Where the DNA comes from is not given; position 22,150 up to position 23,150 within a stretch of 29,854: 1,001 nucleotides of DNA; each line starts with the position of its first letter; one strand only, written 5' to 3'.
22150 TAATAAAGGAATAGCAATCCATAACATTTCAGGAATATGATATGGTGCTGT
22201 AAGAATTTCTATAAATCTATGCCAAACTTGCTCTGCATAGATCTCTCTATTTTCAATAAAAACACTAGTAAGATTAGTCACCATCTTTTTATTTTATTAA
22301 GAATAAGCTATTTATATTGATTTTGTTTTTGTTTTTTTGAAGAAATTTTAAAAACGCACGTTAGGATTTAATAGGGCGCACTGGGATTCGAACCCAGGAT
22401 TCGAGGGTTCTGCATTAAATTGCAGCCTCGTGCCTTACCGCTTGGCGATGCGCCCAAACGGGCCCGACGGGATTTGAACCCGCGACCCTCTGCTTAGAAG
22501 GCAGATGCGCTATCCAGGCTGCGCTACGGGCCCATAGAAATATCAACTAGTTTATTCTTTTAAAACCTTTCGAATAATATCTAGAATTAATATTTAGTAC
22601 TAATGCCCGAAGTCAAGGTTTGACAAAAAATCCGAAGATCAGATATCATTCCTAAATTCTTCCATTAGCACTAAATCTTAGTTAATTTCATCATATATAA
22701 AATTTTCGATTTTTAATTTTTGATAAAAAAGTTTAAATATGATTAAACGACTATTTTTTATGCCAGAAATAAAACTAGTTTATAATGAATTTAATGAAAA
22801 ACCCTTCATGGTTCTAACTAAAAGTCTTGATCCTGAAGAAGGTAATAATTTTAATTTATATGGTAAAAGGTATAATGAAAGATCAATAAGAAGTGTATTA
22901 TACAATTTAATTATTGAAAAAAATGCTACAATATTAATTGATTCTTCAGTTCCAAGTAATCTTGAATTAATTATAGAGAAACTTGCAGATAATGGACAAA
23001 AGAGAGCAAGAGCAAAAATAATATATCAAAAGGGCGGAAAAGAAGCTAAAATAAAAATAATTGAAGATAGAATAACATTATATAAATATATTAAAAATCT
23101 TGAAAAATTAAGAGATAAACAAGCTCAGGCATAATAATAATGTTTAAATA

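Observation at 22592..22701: Stand-alone BHB hairpin RNA: a non-tRNA substrate for the splicing endonuclease?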

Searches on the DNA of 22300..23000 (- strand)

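Call 5: search_rna_families(source=window, start=22300, end=23000, threshold=evalue, max_evalue=10, show_alignments=4)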
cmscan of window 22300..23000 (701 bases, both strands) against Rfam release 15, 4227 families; matches with E-value up to 10: 14.
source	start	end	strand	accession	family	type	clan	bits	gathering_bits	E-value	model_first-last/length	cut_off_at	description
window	22459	22533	-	RF00005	tRNA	Gene; tRNA;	CL00001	68.8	29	7.3e-15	1-71/71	no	tRNA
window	22373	22455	-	RF00005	tRNA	Gene; tRNA;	CL00001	55.6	29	3.2e-11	1-71/71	no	tRNA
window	22460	22487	+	RF02194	HPnc0260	Gene; antisense;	-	24.9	59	4.5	122-149/156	no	Bacterial antisense RNA HPnc0260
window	22308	22374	+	RF00187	SNORD102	Gene; snRNA; snoRNA; CD-box;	-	21.4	47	1.1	1-72/72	no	Small nucleolar RNA SNORD102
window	22375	22454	-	RF01684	mascRNA-menRNA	Gene;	-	20.8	42.5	0.14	1-56/56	no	MALAT1-associated small cytoplasmic RNA/MEN beta RNA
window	22593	22675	-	RF00956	MIR1444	Gene; miRNA;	-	20.5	80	0.37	1-85/85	no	MIR1444 microRNA precursor family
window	22655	22702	-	RF01216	snR87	Gene; snRNA; snoRNA; CD-box;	CL00046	18.5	37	2.2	1-109/109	no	Small nucleolar RNA snR87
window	22458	22533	+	RF04354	Plastid-ycf2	Cis-reg;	-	17.4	65.7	1.1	1-75/75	no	Plastid-ycf2 5UTR RNA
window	22908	22939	+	RF01726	SAM-II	Cis-reg; riboswitch;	-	15.7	44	4.1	1-60/60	no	SAM-II riboswitch aptamer (SAM-II long loop)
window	22374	22433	+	RF04354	Plastid-ycf2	Cis-reg;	-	15.2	65.7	4.3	1-75/75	no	Plastid-ycf2 5UTR RNA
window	22432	22487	-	RF02553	YrlA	Gene; sRNA;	-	14.3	69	7.2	27-81/114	no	Y RNA-like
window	22461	22532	-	RF01684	mascRNA-menRNA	Gene;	-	13.9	42.5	9.4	1-56/56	no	MALAT1-associated small cytoplasmic RNA/MEN beta RNA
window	22383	22395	+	RF04351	Plastid-psbl-rps4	Cis-reg;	-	13.5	68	9.5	11-23/53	no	Plastid-psbl-rps4 3UTR RNA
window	22897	23000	-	RF02060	STnc410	Gene; sRNA;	-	11.5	50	9.2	50-158/158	5'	Enterobacterial sRNA STnc410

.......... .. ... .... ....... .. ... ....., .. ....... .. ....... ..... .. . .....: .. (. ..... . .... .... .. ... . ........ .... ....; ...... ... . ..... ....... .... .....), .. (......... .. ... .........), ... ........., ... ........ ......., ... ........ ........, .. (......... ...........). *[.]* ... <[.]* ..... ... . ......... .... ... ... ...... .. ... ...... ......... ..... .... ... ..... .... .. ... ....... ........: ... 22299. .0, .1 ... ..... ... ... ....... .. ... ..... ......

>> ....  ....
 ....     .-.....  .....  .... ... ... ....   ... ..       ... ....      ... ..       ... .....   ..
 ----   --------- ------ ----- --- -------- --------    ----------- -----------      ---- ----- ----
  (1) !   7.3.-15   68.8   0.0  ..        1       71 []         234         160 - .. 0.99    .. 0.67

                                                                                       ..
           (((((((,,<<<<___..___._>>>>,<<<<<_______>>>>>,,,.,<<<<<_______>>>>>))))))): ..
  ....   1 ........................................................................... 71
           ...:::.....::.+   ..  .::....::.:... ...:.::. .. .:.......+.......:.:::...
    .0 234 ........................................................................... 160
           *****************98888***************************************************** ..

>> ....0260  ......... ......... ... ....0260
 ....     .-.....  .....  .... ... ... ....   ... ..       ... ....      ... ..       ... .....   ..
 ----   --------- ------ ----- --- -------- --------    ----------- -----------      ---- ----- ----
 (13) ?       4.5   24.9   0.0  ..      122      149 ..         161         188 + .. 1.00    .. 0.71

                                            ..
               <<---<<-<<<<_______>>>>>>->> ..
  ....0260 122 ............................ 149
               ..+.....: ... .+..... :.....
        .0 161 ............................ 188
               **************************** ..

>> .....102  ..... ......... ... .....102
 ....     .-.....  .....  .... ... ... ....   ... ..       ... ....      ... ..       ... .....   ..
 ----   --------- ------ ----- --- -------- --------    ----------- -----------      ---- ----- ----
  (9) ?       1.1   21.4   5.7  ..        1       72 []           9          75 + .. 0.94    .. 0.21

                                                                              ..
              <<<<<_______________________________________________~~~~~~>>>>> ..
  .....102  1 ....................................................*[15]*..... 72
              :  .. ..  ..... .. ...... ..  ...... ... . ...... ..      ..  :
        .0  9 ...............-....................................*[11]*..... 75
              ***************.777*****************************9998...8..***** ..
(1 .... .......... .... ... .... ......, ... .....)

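Call 21: build_rna_model(alignment_id=A1, structure=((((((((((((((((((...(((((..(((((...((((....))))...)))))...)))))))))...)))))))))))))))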
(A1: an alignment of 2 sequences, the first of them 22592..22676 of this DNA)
Model R1 built from alignment A1 (2 sequences, 85 columns); structure: as given.
model positions 85; base pairs 32; branch points 0; effective number of sequences 0.85; information 0.669 bits per position. Calibrated on 0.2 Mb of random sequence (short: E-values are rough).
structure used (alignment columns):
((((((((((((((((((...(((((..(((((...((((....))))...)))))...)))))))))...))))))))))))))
